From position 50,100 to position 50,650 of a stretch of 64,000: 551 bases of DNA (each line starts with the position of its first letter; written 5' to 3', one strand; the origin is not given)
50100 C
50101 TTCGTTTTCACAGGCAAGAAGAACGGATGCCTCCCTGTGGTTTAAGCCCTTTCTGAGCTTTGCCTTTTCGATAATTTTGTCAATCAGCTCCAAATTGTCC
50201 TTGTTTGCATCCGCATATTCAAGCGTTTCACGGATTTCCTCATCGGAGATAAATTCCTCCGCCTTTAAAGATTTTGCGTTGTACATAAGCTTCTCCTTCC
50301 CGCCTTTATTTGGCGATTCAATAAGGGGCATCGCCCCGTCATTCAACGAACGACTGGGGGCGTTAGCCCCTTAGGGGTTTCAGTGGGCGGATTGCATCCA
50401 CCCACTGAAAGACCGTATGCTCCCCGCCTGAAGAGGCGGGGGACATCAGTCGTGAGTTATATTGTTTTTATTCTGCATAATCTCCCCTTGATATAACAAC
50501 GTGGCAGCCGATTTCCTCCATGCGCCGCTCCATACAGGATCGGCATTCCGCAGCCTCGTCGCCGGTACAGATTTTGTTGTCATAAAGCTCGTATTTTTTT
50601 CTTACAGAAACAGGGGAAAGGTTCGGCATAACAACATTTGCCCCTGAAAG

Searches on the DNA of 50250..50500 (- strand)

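Call 9: search_rna_families(source=window, start=50250, end=50500, threshold=evalue, max_evalue=10, show_alignments=3)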
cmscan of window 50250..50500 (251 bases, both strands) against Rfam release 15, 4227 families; matches with E-value up to 10: 7.
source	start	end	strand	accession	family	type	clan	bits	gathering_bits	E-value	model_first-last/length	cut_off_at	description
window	50353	50453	+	RF03094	LAGLIDADG-2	Gene; sRNA;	-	15.3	94.9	1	1-128/128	no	LAGLIDADG-2 RNA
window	50251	50369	-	RF03160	twister-P1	Gene; ribozyme;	CL00120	14.5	67.2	2.2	1-68/68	no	type-P1 twister ribozyme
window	50332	50393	-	RF02814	Sso133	Gene; sRNA;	-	14.1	44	3.2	1-73/73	no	Sulfolobus sRNA133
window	50421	50472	-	RF02677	NsiR4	Gene; sRNA;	-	13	40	1.7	1-65/65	no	Nitrogen stress-induced RNA 4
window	50293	50325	-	RF03156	L31-Firmicutes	Cis-reg; leader;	CL00118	12.6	33.3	3.3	1-32/32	no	L31-Firmicutes ribosomal protein leader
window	50421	50500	-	RF02656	sot0042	Gene; sRNA;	-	12.2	88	0.44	95-174/174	5'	Sense overlapping transcript RNA 0042 (sot)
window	50325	50451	-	RF01735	epsC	Cis-reg;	-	12.1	42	9.1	1-117/117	no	epsC RNA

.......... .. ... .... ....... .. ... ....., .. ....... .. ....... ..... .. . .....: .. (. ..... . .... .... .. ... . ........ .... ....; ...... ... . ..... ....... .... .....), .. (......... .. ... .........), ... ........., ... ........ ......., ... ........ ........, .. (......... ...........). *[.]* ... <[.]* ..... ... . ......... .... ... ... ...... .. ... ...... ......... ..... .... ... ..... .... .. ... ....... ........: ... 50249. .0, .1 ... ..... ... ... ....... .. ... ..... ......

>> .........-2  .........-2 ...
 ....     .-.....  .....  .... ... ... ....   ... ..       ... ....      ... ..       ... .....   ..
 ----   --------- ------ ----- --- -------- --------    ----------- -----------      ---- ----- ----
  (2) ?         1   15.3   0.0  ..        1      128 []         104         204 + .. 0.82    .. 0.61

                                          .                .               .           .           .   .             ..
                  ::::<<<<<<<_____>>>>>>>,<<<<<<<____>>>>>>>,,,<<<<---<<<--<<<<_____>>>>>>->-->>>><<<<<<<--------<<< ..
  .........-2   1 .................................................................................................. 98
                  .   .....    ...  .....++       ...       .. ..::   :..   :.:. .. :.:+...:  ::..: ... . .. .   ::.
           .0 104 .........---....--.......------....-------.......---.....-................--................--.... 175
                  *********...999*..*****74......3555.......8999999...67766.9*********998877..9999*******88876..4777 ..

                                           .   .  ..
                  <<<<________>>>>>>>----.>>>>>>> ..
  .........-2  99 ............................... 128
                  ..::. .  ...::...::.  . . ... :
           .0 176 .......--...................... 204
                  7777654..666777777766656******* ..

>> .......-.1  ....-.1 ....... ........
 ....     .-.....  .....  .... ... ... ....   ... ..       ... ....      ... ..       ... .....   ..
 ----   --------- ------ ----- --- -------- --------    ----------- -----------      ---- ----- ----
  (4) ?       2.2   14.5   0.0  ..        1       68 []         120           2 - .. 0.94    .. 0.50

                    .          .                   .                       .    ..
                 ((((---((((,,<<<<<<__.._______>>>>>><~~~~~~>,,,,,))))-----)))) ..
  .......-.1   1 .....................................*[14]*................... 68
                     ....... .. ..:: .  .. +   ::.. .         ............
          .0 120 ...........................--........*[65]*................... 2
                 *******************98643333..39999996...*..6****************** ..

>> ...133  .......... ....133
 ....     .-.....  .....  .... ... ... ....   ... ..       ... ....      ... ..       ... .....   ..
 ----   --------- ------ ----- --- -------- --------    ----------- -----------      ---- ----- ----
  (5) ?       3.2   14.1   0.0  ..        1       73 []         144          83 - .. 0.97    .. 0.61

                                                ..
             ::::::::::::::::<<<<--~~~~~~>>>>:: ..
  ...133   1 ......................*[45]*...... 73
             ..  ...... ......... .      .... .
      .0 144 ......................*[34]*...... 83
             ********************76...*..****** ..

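Call 23: search_dna_similar(query=window:50310-50465:-, collection=plasmids, mode=distant, max_evalue=0.01)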
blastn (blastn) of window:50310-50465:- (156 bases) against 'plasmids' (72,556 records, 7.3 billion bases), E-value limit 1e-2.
No match.

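Call 24: search_dna_similar(query=window:50310-50465:-, collection=phages, mode=distant, max_evalue=0.01)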
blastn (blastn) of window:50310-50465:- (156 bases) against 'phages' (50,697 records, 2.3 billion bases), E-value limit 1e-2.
No match.
